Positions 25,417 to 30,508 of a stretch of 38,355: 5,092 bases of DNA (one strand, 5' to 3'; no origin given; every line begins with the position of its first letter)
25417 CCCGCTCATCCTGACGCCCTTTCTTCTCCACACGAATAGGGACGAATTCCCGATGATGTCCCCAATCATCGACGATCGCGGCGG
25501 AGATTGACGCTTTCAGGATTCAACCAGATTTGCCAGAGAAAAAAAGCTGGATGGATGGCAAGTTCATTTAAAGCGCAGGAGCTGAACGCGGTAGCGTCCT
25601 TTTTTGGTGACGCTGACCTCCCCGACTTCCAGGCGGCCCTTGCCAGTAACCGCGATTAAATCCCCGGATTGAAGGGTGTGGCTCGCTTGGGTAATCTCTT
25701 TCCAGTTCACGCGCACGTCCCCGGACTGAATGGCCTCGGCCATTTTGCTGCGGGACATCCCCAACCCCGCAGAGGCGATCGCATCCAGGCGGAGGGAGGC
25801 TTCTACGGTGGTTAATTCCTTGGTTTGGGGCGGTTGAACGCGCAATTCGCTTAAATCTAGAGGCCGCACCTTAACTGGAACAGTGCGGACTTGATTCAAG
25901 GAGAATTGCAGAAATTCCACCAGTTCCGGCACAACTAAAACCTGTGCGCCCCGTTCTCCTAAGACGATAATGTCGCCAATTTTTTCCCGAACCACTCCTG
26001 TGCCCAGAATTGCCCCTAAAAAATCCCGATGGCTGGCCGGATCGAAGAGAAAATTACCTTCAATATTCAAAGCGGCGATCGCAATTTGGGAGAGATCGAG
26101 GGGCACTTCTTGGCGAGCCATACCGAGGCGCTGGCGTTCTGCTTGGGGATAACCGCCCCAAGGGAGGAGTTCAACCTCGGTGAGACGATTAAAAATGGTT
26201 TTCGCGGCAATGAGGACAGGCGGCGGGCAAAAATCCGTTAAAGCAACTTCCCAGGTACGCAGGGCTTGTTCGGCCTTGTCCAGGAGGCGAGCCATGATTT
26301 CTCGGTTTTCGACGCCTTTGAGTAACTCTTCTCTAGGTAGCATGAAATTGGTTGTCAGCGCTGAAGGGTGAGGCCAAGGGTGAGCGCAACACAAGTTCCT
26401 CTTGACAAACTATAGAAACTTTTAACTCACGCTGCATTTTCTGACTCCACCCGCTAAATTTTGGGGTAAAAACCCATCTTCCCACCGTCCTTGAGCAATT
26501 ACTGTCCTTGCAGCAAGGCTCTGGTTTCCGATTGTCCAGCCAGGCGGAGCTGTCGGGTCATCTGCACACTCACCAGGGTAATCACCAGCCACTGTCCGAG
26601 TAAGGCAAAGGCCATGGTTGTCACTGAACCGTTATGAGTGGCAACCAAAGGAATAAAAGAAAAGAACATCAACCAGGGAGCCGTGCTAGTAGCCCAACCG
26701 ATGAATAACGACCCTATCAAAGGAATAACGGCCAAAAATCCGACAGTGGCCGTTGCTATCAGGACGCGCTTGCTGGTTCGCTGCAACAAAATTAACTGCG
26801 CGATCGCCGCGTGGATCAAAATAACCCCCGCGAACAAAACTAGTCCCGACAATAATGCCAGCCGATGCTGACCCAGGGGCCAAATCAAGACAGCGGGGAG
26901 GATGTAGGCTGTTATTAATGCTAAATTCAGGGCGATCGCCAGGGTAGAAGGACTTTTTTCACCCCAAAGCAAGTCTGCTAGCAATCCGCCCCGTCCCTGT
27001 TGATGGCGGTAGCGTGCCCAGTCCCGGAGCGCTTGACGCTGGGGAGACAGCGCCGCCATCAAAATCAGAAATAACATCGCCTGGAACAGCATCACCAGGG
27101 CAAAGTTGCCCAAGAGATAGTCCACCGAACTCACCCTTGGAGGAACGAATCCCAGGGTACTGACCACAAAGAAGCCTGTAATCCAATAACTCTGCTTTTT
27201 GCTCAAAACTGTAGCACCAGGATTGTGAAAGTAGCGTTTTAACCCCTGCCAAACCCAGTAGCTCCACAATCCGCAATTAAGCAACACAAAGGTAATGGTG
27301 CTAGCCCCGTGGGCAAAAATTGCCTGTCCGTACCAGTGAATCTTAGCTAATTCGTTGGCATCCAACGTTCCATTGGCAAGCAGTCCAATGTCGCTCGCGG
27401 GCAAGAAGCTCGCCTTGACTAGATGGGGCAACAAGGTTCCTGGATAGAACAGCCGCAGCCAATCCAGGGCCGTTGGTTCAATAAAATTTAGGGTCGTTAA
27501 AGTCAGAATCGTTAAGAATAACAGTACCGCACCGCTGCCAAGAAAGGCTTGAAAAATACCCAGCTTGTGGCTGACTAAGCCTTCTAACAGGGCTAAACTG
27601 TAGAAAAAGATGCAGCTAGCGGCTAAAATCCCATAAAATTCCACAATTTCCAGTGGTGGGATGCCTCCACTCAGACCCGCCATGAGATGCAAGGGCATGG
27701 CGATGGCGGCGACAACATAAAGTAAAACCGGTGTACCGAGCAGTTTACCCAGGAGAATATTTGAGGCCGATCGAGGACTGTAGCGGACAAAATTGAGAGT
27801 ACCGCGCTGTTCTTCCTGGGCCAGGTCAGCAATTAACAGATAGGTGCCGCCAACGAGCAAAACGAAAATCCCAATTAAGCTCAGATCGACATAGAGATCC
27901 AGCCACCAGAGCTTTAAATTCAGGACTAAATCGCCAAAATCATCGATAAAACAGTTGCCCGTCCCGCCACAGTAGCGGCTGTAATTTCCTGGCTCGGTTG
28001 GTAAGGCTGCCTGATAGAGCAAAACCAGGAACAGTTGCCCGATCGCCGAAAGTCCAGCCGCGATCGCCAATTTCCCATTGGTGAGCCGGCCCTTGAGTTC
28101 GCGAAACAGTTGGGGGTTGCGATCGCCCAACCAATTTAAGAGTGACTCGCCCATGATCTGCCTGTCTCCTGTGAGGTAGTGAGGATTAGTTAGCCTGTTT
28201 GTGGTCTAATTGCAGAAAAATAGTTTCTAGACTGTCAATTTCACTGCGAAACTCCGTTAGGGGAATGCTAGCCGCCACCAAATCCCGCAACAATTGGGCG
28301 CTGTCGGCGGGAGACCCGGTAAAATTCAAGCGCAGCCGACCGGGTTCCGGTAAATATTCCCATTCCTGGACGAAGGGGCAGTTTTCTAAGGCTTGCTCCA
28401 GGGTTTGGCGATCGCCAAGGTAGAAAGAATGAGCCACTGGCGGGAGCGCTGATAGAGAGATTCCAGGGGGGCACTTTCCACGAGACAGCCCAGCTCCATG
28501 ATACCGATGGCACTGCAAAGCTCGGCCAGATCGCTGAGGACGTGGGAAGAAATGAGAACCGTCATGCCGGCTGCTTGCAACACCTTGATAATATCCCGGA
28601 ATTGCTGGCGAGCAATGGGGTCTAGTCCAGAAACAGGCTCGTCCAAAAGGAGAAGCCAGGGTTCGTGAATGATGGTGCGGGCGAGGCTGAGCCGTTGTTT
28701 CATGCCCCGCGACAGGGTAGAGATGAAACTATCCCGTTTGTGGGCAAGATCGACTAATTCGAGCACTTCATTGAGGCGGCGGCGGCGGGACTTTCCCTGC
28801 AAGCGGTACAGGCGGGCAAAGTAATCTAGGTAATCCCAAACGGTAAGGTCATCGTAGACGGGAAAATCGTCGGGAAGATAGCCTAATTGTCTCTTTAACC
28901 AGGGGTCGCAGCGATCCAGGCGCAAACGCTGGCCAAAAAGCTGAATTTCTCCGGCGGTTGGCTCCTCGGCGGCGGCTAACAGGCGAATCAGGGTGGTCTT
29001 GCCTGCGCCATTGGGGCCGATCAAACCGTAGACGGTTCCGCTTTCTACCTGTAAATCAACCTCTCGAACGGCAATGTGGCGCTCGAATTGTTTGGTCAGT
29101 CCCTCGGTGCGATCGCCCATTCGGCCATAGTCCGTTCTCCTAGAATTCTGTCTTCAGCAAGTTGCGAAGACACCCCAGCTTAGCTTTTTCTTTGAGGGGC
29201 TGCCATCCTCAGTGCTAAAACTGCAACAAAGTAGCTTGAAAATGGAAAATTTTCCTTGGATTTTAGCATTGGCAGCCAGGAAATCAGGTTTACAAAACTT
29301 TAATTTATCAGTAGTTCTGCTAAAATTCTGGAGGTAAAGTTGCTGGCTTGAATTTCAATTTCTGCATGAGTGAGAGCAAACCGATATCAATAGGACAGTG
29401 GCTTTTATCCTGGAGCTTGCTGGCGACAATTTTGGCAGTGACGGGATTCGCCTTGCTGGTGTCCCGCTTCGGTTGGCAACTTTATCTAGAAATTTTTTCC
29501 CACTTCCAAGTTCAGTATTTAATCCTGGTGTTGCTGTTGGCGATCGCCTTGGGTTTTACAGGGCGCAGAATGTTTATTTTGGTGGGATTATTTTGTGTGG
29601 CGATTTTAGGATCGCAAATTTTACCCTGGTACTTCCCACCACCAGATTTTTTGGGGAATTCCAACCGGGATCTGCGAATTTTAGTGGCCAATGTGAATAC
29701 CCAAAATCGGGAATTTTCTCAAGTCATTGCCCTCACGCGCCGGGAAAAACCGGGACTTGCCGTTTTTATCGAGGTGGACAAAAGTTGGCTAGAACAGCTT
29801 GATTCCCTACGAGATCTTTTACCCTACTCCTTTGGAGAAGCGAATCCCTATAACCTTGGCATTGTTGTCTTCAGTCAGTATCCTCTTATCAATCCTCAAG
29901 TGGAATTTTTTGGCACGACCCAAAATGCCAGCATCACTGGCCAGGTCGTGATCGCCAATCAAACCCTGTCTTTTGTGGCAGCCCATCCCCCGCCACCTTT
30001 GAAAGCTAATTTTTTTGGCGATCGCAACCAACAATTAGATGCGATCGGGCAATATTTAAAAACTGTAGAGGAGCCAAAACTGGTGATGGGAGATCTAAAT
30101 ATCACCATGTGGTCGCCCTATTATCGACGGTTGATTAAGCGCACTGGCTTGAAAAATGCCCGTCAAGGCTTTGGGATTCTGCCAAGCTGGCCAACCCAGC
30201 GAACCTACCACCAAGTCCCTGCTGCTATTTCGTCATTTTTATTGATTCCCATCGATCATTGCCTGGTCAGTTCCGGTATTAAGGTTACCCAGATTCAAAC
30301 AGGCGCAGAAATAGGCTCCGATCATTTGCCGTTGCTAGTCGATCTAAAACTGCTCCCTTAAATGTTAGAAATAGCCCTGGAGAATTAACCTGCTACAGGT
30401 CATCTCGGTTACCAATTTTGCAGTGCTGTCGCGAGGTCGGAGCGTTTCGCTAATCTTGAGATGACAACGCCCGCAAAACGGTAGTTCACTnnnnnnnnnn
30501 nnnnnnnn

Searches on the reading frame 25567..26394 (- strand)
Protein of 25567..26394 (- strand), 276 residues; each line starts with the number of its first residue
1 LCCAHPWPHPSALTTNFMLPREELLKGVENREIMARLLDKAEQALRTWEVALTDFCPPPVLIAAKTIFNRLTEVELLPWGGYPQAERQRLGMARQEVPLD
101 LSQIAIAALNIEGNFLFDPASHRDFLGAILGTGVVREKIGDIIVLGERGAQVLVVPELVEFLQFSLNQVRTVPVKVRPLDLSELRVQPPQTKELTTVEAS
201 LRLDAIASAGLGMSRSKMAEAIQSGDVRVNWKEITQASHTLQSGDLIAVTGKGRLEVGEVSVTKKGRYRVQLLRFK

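Call 43: search_protein_families(library=pfam, proteins=[window:25567-26394:-], max_evalue=0.0001)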
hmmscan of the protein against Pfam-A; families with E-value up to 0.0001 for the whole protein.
window:25567-26394:- (276 aa): 3 families
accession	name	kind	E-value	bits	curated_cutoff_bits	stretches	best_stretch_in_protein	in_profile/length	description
PF17774.7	YlmH_RBD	-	1.8e-12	47.8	23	1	106-182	8-83/84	Putative RNA-binding domain in YlmH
PF01479.30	S4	-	1.6e-08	34.6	22.8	1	202-247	2-48/48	S4 domain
PF25818.1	MTRES1_C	-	1.7e-05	25.6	27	1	195-249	4-58/103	Mitochondrial transcription rescue factor 1, C-terminal domain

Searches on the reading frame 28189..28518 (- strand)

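Call 12: search_protein_families(library=pfam, proteins=[window:28189-28518:-], max_evalue=0.001)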
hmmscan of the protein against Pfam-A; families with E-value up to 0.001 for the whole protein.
window:28189-28518:- (110 aa): 1 family
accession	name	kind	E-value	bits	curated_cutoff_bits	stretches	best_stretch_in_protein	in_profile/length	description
PF13732.12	DrrA1-3_C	-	0.00033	21.8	27.4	1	41-103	21-79/81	ATP-binding protein DrrA1-3-like, C-terminal domain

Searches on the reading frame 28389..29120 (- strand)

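Call 12: search_protein_families(library=pfam, proteins=[window:28389-29120:-], max_evalue=0.001)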
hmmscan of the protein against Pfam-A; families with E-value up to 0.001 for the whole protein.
window:28389-29120:- (244 aa): 2 families
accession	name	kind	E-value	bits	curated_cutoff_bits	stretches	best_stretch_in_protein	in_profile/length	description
PF00005.33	ABC_tran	-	9.6e-32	110.9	25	1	19-163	2-136/137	ABC transporter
PF13304.12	AAA_21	-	6.9e-11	43.2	27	2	31-55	2-32/304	AAA domain, putative AbiEii toxin, Type IV TA system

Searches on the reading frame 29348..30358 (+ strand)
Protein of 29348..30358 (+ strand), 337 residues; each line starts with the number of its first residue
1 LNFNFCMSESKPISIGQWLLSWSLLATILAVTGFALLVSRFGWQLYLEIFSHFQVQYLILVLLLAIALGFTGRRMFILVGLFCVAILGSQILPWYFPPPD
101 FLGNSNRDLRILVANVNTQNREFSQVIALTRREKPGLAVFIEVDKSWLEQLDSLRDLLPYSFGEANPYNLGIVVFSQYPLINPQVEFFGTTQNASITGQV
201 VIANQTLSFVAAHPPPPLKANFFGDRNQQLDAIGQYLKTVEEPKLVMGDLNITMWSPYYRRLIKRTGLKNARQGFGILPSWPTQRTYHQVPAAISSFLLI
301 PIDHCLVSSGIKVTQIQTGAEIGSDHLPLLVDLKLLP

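Call 44: search_protein_families(library=pfam, proteins=[window:29348-30358:+], max_evalue=0.0001)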
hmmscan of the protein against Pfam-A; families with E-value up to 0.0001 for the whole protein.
window:29348-30358:+ (337 aa): 1 family
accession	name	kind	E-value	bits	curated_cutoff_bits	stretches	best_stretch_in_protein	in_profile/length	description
PF03372.29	Exo_endo_phos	-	2.2e-22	80.3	24.5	1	114-326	3-225/225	Endonuclease/Exonuclease/phosphatase family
